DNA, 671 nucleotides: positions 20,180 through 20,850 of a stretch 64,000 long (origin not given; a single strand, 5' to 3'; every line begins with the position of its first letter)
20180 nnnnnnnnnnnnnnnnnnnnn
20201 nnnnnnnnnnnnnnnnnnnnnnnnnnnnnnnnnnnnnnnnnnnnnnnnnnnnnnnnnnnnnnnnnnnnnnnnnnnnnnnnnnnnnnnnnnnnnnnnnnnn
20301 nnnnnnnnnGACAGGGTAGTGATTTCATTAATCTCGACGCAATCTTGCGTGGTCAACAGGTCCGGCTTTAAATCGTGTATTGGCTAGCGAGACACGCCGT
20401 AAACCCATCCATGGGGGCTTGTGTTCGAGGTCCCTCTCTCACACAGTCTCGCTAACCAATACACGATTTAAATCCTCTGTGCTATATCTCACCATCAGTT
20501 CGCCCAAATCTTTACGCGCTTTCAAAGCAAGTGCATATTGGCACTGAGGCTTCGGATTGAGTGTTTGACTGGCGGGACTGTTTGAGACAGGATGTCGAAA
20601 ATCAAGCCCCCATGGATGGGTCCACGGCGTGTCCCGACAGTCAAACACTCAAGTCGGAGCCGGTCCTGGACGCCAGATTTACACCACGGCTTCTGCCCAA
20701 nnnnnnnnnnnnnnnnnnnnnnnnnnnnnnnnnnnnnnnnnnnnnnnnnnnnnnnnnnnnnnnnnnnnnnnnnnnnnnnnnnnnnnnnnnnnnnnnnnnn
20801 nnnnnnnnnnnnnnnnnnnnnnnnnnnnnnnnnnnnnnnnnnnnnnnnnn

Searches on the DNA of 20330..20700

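Call 20: search_rna_families(source=window, start=20330, end=20700, threshold=evalue, max_evalue=10, show_alignments=0)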
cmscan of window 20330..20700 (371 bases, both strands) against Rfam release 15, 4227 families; matches with E-value up to 10: 4.
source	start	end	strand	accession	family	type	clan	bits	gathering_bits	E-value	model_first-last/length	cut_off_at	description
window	20534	20670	+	RF00664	mir-223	Gene; miRNA;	-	17.9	57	0.078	1-106/106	no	mir-223 microRNA precursor family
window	20539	20676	-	RF00664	mir-223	Gene; miRNA;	-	17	57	0.15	1-106/106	no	mir-223 microRNA precursor family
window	20559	20651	+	RF04244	MIR169_6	Gene; miRNA;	CL00098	14.6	54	3.7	1-99/99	no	MIR169_6 microRNA precursor family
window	20528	20609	-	RF01930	bxd_2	Gene; lncRNA;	-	9.7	80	8.9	1-91/91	no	Bithoraxoid conserved region 2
